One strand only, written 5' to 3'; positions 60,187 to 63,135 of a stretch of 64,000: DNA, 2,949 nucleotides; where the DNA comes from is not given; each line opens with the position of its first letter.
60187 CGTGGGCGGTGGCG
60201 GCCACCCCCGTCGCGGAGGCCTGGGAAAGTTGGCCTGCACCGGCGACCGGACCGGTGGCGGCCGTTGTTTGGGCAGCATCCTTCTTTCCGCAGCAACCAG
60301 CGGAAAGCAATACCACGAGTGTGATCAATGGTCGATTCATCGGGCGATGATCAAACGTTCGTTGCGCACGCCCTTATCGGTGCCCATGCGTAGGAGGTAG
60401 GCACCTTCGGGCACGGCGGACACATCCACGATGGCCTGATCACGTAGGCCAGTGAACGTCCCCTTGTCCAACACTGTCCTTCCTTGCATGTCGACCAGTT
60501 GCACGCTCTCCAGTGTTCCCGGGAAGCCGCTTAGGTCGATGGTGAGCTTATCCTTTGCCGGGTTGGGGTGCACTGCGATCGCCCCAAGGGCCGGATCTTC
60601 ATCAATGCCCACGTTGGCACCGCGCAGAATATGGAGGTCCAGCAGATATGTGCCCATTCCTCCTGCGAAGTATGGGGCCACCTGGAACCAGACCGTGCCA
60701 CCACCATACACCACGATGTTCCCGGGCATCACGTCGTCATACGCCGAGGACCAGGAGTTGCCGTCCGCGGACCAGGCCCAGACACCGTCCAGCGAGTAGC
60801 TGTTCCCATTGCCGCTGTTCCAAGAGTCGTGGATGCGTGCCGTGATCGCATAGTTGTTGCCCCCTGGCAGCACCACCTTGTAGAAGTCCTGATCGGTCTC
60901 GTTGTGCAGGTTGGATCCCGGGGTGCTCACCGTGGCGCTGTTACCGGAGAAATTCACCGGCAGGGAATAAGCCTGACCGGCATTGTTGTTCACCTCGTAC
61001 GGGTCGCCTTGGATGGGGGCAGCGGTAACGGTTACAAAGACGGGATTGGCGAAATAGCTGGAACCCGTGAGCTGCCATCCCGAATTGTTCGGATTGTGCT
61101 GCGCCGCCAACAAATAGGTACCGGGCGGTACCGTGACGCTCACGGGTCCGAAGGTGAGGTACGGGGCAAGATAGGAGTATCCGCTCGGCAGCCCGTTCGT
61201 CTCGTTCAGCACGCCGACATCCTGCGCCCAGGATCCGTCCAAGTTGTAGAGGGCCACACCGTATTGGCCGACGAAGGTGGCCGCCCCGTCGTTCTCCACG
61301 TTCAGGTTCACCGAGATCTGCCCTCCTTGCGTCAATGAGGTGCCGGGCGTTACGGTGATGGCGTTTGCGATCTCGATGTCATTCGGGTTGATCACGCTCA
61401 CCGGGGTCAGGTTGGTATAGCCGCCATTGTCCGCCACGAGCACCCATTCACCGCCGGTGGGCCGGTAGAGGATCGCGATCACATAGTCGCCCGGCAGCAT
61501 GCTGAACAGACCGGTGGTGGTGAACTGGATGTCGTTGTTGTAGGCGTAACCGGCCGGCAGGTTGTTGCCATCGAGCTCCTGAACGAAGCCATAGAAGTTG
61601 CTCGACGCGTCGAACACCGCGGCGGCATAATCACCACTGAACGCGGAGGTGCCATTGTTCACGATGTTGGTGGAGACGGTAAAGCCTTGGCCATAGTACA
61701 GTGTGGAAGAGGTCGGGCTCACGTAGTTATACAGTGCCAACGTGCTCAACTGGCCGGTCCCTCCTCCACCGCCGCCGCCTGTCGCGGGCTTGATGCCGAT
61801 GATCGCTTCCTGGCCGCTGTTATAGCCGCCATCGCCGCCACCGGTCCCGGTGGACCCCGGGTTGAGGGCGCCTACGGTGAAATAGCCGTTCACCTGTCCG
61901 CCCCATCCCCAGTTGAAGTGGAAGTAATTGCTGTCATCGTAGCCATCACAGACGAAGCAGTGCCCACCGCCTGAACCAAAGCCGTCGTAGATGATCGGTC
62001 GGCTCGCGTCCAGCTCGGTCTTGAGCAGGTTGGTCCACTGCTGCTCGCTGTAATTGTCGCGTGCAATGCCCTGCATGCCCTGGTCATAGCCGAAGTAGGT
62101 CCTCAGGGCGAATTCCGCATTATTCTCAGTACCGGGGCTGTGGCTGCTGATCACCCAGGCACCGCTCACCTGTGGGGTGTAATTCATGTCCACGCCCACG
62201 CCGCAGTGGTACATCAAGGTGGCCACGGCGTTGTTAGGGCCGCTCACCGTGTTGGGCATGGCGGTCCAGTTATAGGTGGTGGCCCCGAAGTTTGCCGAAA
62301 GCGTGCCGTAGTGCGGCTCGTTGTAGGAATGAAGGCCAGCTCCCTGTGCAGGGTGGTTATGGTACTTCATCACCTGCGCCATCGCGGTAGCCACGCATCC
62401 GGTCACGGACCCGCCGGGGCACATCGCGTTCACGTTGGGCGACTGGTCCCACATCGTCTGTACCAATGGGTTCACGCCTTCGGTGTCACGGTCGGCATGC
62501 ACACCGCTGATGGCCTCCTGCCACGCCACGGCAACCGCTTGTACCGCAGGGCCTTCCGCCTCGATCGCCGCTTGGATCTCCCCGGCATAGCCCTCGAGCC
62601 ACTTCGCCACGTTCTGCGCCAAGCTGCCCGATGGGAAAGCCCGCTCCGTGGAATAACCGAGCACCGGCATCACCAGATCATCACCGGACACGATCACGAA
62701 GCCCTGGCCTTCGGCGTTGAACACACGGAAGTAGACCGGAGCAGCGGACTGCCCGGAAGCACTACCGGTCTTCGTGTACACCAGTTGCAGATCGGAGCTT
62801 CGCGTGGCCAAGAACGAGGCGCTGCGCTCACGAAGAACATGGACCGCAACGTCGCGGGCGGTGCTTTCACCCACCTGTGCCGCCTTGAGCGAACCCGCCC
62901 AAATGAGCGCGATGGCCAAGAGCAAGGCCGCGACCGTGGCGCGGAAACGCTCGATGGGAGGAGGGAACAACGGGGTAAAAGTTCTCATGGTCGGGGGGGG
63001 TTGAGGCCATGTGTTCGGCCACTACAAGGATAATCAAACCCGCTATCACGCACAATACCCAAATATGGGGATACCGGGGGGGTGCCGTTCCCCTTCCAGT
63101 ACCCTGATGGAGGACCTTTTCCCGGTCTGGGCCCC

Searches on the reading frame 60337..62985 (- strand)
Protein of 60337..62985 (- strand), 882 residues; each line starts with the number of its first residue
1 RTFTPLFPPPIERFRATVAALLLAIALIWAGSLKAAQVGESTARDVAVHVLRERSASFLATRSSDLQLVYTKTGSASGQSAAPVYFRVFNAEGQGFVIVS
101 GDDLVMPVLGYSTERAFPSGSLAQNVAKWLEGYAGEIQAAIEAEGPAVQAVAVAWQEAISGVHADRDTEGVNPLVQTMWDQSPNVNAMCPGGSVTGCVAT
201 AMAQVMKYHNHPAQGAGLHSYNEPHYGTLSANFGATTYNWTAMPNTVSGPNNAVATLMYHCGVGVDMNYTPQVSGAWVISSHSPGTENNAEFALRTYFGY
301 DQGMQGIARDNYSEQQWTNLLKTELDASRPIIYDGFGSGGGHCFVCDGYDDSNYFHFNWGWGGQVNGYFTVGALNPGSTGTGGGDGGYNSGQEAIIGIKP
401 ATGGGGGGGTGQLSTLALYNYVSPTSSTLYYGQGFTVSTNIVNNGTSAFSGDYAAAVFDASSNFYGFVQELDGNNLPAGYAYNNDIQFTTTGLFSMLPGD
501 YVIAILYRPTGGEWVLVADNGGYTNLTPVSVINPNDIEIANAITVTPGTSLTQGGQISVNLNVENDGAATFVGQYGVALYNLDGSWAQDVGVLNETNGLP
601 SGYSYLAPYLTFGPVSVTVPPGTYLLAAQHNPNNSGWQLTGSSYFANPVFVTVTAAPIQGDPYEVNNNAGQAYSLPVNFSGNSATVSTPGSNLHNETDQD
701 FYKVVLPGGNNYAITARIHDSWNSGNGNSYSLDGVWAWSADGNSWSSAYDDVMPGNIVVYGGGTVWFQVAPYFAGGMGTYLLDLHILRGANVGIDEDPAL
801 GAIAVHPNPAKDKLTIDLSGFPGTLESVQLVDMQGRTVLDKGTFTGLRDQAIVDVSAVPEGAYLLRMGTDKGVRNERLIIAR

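Call 68: search_protein_families(library=pfam, proteins=[window:60337-62985:-], max_evalue=0.00001)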
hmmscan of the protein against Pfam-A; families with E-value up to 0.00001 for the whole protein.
window:60337-62985:- (882 aa): 3 families
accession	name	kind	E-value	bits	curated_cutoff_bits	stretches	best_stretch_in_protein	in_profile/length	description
PF01640.23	Peptidase_C10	-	8.8e-59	199.4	26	1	179-369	1-194/194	Peptidase C10 family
PF13734.11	Inhibitor_I69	-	1.7e-16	60.9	25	1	35-136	1-97/98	Spi protease inhibitor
PF18962.6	Por_Secre_tail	-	3.3e-10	40.5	27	1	805-880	1-75/75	Secretion system C-terminal sorting domain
